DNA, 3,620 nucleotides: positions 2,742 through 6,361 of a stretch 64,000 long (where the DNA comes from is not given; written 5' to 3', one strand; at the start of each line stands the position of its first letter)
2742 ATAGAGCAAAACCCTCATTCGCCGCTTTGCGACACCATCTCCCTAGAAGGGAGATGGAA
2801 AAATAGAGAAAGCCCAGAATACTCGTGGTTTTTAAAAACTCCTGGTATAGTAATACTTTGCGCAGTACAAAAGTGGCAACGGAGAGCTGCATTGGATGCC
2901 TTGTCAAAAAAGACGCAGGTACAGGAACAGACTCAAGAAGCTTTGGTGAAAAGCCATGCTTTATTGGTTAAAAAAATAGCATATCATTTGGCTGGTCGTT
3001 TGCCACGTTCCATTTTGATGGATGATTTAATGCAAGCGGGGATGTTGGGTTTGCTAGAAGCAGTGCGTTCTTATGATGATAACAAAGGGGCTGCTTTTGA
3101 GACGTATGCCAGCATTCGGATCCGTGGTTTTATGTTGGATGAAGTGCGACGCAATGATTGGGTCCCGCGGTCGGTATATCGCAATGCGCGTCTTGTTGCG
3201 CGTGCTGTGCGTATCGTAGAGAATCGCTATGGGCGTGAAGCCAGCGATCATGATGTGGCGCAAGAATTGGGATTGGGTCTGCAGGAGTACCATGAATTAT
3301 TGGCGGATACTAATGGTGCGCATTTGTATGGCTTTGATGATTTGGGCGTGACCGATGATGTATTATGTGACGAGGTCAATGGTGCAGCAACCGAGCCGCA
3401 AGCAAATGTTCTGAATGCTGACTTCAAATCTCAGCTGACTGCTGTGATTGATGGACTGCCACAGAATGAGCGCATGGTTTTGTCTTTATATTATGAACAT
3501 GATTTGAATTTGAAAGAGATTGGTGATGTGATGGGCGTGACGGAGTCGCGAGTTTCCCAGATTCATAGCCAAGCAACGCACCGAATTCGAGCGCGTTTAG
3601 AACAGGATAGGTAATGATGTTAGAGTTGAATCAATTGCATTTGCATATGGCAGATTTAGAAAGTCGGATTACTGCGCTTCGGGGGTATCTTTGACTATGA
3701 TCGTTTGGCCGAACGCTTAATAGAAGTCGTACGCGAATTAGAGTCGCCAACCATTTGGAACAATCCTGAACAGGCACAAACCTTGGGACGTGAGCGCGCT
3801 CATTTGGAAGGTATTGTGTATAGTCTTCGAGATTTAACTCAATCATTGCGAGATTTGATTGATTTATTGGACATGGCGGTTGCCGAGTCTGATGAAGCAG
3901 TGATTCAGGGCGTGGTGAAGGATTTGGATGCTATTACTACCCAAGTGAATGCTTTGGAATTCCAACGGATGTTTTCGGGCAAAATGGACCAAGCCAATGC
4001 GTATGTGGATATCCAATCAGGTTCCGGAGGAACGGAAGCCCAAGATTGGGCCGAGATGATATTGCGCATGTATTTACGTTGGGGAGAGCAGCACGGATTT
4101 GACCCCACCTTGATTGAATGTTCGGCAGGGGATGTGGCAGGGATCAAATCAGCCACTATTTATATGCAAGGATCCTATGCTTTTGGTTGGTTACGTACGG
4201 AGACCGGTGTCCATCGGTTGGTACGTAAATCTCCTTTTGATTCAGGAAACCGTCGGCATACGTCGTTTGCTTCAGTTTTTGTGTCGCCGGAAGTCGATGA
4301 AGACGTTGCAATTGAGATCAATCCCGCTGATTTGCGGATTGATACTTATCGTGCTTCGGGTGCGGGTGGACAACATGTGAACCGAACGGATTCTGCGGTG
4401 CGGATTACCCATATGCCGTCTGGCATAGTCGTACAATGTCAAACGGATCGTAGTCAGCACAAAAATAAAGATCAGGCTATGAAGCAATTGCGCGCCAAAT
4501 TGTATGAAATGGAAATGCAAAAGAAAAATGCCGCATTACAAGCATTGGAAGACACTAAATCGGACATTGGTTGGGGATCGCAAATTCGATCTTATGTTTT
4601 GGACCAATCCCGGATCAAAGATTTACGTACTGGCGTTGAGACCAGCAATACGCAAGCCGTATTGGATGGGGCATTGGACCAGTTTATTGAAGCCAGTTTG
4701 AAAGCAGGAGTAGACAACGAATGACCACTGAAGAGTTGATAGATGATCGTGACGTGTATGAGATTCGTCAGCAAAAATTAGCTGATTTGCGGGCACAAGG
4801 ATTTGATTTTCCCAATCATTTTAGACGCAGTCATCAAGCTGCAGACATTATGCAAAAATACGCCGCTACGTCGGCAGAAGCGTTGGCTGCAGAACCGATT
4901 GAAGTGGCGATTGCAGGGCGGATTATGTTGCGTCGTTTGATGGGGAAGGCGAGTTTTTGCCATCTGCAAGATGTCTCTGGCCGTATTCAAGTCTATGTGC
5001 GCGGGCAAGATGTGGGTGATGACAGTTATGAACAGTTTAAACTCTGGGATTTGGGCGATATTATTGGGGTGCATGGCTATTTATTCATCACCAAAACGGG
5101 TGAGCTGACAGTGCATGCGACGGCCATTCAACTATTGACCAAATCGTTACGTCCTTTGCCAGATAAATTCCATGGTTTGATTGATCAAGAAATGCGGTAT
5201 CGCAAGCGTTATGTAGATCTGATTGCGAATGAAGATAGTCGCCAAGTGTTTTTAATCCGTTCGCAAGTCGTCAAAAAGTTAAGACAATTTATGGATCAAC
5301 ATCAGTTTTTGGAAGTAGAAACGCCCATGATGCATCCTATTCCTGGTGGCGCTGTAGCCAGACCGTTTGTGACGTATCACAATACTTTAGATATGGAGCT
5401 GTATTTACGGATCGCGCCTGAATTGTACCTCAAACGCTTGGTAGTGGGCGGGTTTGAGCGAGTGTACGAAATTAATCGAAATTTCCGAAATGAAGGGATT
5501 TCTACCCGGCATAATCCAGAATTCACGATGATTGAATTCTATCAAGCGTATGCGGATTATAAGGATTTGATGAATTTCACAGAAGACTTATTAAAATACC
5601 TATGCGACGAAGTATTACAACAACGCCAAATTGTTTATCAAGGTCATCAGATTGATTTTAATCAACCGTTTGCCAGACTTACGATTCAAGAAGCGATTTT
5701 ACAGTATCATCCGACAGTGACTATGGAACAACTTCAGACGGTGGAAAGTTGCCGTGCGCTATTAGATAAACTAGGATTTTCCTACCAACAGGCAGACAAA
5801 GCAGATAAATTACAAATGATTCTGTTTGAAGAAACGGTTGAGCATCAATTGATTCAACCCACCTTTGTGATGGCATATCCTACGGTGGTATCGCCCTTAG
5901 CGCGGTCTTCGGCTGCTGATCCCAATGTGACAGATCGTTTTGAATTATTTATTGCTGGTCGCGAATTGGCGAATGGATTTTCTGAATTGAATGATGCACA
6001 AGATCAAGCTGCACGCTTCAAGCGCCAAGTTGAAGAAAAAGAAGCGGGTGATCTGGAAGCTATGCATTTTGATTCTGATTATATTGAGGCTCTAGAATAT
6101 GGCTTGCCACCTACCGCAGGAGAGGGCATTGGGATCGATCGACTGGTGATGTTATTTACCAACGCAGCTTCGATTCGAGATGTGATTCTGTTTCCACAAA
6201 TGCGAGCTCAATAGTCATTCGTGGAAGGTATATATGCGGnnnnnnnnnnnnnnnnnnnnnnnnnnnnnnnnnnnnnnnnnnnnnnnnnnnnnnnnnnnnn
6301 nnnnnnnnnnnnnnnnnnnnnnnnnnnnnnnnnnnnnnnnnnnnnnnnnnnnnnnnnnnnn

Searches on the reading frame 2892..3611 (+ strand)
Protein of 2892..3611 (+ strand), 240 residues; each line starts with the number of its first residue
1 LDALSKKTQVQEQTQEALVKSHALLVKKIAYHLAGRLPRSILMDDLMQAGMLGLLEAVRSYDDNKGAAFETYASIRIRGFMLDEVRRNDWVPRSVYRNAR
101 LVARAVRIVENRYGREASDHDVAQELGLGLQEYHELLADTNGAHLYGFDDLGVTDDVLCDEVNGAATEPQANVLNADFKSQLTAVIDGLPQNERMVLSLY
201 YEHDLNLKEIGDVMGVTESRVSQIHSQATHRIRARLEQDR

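Call 53: search_protein_families(library=pfam, proteins=[window:2892-3611:+], max_evalue=0.0001)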
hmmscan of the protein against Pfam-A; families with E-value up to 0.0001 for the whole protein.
window:2892-3611:+ (240 aa): 4 families
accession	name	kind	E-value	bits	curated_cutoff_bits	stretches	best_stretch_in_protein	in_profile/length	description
PF04545.22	Sigma70_r4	-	1.4e-20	73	24.1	1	186-233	2-49/50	Sigma-70, region 4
PF04542.20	Sigma70_r2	-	1.1e-19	70.4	24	1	18-90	1-70/71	Sigma-70 region 2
PF08281.18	Sigma70_r4_2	-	1.3e-07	31.5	25.7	1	181-224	3-46/54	Sigma-70, region 4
PF04539.22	Sigma70_r3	-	1.9e-07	31.5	25.3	1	100-157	4-61/78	Sigma-70 region 3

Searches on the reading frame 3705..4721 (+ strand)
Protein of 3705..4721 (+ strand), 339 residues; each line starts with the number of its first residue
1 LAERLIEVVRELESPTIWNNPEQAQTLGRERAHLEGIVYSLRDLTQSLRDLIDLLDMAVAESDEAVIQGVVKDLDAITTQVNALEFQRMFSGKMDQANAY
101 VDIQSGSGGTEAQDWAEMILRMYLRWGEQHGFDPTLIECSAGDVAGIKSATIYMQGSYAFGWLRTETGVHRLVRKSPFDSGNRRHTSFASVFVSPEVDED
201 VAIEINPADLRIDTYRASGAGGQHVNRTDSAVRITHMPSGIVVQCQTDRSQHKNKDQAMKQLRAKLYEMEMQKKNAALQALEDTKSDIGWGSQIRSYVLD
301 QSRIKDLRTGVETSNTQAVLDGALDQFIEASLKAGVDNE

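Call 53: search_protein_families(library=pfam, proteins=[window:3705-4721:+], max_evalue=0.0001)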
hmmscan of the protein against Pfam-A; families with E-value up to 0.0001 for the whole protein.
window:3705-4721:+ (339 aa): 2 families
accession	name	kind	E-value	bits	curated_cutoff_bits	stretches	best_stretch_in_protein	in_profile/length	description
PF03462.23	PCRF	-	1.4e-52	178.8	24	1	2-191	2-194/194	PCRF domain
PF00472.26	RF-1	-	1.6e-43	147.8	35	1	200-308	2-116/116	RF-1 domain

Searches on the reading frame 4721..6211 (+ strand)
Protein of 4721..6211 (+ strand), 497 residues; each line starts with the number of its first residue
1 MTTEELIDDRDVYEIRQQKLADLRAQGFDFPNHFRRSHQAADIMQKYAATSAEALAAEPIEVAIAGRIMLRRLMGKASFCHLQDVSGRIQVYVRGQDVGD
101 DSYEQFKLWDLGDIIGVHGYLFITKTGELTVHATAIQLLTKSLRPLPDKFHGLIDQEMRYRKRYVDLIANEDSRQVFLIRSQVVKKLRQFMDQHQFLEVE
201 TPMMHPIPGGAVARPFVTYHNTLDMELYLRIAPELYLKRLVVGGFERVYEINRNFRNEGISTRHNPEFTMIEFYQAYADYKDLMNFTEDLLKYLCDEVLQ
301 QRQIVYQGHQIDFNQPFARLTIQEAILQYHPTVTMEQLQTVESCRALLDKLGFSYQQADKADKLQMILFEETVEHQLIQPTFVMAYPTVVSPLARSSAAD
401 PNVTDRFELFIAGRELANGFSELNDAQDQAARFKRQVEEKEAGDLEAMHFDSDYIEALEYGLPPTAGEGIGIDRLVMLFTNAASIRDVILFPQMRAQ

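Call 53: search_protein_families(library=pfam, proteins=[window:4721-6211:+], max_evalue=0.0001)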
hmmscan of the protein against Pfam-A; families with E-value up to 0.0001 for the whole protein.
window:4721-6211:+ (497 aa): 2 families
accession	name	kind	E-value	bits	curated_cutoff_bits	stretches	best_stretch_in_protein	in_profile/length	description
PF00152.25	tRNA-synt_2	-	1.4e-93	313.8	25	1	155-494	1-307/308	tRNA synthetases class II (D, K and N)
PF01336.31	tRNA_anti-codon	-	1.2e-16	60.8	27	1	62-139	1-75/75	OB-fold nucleic acid binding domain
